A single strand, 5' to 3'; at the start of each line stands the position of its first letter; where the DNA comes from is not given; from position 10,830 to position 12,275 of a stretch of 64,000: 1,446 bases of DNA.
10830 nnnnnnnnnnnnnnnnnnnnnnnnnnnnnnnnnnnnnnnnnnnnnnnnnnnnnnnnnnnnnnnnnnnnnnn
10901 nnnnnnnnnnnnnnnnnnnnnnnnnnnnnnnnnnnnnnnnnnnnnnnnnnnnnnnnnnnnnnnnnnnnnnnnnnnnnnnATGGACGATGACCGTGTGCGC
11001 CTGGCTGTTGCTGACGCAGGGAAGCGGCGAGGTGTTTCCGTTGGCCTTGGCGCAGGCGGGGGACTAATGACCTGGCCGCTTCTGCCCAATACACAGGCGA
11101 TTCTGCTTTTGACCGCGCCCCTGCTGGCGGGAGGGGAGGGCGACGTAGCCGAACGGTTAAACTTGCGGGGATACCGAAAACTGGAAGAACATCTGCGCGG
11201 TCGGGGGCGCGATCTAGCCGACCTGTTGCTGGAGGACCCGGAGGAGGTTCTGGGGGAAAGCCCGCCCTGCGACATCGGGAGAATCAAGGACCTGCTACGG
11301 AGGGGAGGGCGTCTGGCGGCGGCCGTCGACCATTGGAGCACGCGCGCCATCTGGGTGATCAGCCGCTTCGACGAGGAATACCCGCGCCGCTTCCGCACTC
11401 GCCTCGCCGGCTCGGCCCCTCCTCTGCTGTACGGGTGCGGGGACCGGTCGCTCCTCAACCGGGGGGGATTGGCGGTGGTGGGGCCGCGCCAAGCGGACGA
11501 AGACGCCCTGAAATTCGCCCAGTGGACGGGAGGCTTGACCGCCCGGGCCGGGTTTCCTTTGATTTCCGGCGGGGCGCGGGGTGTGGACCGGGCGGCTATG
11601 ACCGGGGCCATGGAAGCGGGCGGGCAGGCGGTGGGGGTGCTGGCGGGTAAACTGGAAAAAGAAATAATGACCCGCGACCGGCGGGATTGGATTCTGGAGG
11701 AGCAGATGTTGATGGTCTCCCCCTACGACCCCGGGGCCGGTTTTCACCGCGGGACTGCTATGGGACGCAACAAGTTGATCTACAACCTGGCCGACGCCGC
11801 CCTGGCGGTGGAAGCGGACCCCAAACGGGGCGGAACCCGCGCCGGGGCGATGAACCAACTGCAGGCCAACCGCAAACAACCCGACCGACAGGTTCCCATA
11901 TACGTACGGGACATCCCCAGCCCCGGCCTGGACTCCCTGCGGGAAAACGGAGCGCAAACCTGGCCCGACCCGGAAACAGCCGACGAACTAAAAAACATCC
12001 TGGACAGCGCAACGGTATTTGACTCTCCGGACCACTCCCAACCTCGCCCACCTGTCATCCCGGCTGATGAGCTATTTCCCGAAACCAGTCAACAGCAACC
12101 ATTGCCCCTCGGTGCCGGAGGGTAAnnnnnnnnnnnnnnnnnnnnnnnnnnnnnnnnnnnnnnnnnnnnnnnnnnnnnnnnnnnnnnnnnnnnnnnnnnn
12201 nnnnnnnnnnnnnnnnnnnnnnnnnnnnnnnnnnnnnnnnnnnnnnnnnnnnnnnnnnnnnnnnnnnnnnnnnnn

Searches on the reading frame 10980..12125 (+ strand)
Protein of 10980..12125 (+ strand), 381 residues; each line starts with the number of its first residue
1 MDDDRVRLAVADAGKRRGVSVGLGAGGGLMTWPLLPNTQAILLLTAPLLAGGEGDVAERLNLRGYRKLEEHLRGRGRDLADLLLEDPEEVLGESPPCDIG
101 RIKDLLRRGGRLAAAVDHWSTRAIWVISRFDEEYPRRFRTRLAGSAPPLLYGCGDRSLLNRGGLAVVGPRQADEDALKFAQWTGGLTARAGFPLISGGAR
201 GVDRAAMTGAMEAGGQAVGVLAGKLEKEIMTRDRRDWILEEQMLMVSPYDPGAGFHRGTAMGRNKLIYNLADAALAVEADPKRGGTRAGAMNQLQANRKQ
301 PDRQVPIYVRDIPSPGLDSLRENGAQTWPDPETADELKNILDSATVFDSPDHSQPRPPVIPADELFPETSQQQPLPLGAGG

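Call 3: search_protein_families(library=pfam, proteins=[window:10980-12125:+], max_evalue=0.01)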
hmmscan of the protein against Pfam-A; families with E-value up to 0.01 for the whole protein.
window:10980-12125:+ (381 aa): 2 families
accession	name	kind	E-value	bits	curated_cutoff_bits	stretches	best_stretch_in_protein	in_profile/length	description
PF02481.21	DNA_processg_A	-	1.8e-33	115.9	29.6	1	120-325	3-207/212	DNA recombination-mediator protein A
PF18306.6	LDcluster4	-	5.9e-10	39.4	26.3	1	165-229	5-70/151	SLOG cluster4 family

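Call 4: search_protein_families(library=padloc, proteins=[window:10980-12125:+], max_evalue=0.01)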
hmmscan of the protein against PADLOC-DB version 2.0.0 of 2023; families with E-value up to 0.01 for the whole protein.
window:10980-12125:+ (381 aa): 3 families
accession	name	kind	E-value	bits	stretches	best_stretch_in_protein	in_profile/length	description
PDLC03927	PsyrA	-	1e-97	325.8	1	34-349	3-314/398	-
PDLC03961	ShosA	-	8.1e-23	79.2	1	101-299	56-254/303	-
PDLC02997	ShosA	-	0.001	16.4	1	118-286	89-257/327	-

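Call 6: search_protein_families(library=ncbifam, proteins=[window:11067-12125:+], max_evalue=0.01)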
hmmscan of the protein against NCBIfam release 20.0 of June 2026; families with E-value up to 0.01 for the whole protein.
window:11067-12125:+ (352 aa): 4 families
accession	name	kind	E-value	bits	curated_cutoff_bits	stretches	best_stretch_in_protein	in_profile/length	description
TIGR00732.1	dprA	equivalog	1.3e-22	80.1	191.15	1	95-298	9-209/220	DNA-processing protein DprA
NF008007.0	PRK10736.1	equivalog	1.9e-12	47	495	1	91-256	68-233/374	DNA-protecting protein DprA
TIGR00725.1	TIGR00725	hypoth_equivalog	1.8e-06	27.5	106.9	1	136-194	5-63/159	TIGR00725 family protein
TIGR00730.1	TIGR00730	subfamily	0.00056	19.7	96.35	1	145-207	15-79/178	TIGR00730 family Rossman fold protein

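Call 22: find_homologous_proteins(query=window:11067-12122:+, max_evalue=0.00001)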
Query window:11067-12122:+ (352 aa): 3209 proteins with E <= 0.00001 among 8000 candidates; the best 120 are listed.
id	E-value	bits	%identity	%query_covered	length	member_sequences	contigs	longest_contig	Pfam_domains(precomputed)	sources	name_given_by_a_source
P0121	3.0e-233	791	100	100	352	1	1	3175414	PF02481.22,PF18306.7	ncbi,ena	-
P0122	3.0e-216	736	92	100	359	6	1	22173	PF02481.22,PF18306.7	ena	-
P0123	1.6e-191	654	84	99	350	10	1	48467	PF02481.22,PF18306.7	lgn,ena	-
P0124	2.6e-183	627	83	99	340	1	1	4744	PF02481.22,PF18306.7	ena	-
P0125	3.3e-178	610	81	99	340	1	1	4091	PF02481.22,PF18306.7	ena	-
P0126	3.1e-177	607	80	99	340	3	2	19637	PF02481.22,PF18306.7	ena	-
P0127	7.2e-176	603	79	100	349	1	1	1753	PF02481.22,PF18306.7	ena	-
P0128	1.0e-174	599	79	100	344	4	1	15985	PF02481.22,PF18306.7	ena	-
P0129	1.7e-170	585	78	100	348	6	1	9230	PF02481.22,PF18306.7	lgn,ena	-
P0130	5.2e-147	508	69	99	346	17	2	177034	PF02481.22,PF18306.7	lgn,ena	-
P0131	4.3e-145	501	71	93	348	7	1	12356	PF02481.22,PF18306.7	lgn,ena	-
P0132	9.5e-143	494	69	93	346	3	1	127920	PF02481.22,PF18306.7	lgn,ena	-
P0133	6.2e-142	491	72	89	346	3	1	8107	PF02481.22,PF18306.7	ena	-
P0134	2.5e-141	489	73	89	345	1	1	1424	PF02481.22,PF18306.7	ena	-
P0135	2.7e-136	472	67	99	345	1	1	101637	PF02481.22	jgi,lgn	-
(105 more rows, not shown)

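Call 24: find_encoding_contigs(protein=P0121, flank=10000, max_places=3)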
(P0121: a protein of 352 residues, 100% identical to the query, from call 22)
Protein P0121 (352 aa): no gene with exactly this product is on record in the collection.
